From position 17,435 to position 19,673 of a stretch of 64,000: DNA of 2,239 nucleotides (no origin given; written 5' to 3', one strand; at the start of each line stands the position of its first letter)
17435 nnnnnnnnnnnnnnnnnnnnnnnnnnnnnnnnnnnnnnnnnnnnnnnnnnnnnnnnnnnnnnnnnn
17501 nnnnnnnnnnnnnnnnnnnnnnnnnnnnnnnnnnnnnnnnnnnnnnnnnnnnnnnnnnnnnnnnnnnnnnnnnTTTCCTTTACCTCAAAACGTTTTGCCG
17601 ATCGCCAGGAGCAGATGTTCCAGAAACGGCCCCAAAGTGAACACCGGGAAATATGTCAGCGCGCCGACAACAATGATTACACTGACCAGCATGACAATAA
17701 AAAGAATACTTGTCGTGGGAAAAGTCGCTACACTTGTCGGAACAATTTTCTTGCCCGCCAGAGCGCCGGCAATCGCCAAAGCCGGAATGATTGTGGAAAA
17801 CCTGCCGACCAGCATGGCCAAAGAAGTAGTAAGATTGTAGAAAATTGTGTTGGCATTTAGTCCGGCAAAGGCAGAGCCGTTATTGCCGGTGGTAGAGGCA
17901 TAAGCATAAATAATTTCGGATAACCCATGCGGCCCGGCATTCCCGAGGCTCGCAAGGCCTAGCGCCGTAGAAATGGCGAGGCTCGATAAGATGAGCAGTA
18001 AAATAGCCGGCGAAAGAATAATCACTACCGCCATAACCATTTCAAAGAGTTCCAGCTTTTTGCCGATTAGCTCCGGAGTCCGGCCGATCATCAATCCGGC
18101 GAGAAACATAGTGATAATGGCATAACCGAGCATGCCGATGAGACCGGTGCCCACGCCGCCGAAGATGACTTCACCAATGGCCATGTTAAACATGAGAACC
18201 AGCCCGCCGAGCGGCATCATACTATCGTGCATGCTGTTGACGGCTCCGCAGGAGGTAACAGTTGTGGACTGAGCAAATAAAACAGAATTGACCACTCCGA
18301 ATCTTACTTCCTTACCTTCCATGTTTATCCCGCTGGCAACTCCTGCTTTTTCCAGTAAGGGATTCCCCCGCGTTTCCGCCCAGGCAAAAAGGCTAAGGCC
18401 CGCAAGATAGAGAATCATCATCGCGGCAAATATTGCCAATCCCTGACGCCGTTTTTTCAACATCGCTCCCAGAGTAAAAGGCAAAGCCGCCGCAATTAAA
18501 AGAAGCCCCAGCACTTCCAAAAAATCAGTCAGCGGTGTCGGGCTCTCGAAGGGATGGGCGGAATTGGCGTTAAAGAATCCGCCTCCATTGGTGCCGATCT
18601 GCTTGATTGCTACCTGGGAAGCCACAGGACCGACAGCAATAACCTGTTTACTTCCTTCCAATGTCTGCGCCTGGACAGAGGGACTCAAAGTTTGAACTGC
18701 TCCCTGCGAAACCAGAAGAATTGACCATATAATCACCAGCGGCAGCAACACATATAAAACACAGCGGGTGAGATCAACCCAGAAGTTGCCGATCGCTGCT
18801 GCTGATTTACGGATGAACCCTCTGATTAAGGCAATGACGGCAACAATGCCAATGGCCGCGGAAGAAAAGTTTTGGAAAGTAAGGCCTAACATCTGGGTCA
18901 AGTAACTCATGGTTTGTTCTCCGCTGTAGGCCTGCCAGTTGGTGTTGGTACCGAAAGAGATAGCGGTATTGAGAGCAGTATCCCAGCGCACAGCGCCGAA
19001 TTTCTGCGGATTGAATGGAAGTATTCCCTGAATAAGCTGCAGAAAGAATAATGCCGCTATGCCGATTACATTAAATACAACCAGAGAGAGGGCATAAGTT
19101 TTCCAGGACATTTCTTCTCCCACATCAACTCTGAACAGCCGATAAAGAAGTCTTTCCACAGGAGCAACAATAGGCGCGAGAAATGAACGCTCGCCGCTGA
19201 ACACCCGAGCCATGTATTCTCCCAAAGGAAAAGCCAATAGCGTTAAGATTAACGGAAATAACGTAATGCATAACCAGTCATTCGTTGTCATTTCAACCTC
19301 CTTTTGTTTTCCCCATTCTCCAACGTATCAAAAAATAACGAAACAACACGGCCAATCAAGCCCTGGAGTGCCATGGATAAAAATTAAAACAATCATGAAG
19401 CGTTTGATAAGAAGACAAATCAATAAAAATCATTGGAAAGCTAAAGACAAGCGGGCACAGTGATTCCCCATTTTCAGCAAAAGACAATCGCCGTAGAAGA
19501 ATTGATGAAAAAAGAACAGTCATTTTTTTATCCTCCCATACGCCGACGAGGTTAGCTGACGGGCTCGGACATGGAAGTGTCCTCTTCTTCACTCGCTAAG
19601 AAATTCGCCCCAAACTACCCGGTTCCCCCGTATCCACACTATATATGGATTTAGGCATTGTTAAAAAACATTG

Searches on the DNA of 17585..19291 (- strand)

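Call 13: search_rna_families(sources=[L001, L002, L005, L006, L007, L015, L026, L030, L038], threshold=gathering)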
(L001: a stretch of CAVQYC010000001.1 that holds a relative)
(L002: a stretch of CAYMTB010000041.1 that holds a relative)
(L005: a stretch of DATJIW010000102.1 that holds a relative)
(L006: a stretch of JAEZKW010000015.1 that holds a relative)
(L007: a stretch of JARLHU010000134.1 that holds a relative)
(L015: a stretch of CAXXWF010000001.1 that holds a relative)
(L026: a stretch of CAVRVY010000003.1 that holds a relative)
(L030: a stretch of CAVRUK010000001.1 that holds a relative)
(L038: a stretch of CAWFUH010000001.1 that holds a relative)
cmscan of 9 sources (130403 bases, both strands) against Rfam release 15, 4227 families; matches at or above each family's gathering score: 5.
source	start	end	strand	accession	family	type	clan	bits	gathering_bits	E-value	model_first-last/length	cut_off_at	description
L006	89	289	-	RF00380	Magnesium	Cis-reg; riboswitch;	-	143.3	44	4.2e-32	1-169/169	no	M-box riboswitch aptamer (ykoK leader)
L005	13714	13858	+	RF00379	c-di-AMP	Cis-reg; riboswitch;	-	64.4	38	2.5e-12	1-134/134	no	c-di-AMP riboswitch aptamer (ydaO/yuaA leader)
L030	14239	14312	-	RF00005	tRNA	Gene; tRNA;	CL00001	63.2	29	4.7e-11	1-71/71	no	tRNA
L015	1065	1181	+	RF01055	Molybdenum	Cis-reg; riboswitch;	-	61.4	36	5.4e-12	1-135/135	no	Molybdenum/Tungsten riboswitch aptamer (Moco RNA motif)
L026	4193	4263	-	RF00029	Intron_gpII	Intron;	-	48.8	40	3.1e-06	1-77/77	no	Group II catalytic intron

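Call 26: search_rna_families(sources=[L081, L082, L083, L084, L086, L087, L088, L089, L091], threshold=gathering)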
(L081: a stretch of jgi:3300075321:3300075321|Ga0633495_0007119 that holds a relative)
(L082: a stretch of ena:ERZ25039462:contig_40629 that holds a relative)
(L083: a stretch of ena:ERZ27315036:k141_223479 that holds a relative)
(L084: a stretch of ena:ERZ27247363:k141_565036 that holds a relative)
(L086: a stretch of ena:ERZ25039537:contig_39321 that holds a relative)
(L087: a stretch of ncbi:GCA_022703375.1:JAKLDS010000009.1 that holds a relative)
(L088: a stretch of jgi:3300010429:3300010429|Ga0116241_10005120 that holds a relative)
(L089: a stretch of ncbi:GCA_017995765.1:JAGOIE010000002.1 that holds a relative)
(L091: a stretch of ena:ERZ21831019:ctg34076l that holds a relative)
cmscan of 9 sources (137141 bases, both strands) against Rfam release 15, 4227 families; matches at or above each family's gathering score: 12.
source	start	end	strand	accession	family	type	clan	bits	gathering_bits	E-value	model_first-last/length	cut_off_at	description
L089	14504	14684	+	RF00174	Cobalamin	Cis-reg; riboswitch;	CL00101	117.7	31.5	1.6e-28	1-189/189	no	Cobalamin riboswitch aptamer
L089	14827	15012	+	RF00174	Cobalamin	Cis-reg; riboswitch;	CL00101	96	31.5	2.6e-22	1-189/189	no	Cobalamin riboswitch aptamer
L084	350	494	+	RF00379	c-di-AMP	Cis-reg; riboswitch;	-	86.3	38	2.1e-18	1-134/134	no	c-di-AMP riboswitch aptamer (ydaO/yuaA leader)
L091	7607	7736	+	RF00379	c-di-AMP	Cis-reg; riboswitch;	-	86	38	2.6e-18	1-134/134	no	c-di-AMP riboswitch aptamer (ydaO/yuaA leader)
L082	7594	7737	+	RF00379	c-di-AMP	Cis-reg; riboswitch;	-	85.6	38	3.4e-18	1-134/134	no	c-di-AMP riboswitch aptamer (ydaO/yuaA leader)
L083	5400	5544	+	RF00379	c-di-AMP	Cis-reg; riboswitch;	-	84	38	9e-18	1-134/134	no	c-di-AMP riboswitch aptamer (ydaO/yuaA leader)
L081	2993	3134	+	RF00379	c-di-AMP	Cis-reg; riboswitch;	-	83.4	38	1.4e-17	1-134/134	no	c-di-AMP riboswitch aptamer (ydaO/yuaA leader)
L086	7505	7647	+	RF00379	c-di-AMP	Cis-reg; riboswitch;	-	82.8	38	2e-17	1-134/134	no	c-di-AMP riboswitch aptamer (ydaO/yuaA leader)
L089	7638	7780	+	RF00379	c-di-AMP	Cis-reg; riboswitch;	-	79.3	38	1.9e-16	1-134/134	no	c-di-AMP riboswitch aptamer (ydaO/yuaA leader)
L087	7707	7841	+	RF00379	c-di-AMP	Cis-reg; riboswitch;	-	77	38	8.3e-16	1-134/134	no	c-di-AMP riboswitch aptamer (ydaO/yuaA leader)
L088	1458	1592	+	RF00379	c-di-AMP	Cis-reg; riboswitch;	-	77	38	8.3e-16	1-134/134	no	c-di-AMP riboswitch aptamer (ydaO/yuaA leader)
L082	5971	6053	-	RF00005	tRNA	Gene; tRNA;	CL00001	48.4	29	5.8e-07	1-71/71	no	tRNA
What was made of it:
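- The same hit (77-86 bits) lies 139-354 nt upstream of kdpA in 9 of 9 clade contigs (call 26).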

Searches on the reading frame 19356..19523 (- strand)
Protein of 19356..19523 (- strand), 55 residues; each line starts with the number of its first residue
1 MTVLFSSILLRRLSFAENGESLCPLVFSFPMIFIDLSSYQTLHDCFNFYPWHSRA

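Call 4: search_protein_families(library=pfam, proteins=[window:19356-19523:-])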
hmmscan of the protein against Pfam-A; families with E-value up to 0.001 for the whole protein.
window:19356-19523:- (55 aa): 0 families
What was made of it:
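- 19356..19523 (-): Leader ORF (uORF) of 55 codons, ATG 19523 to stop TGA 19358-19356. No Pfam match (call 4).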
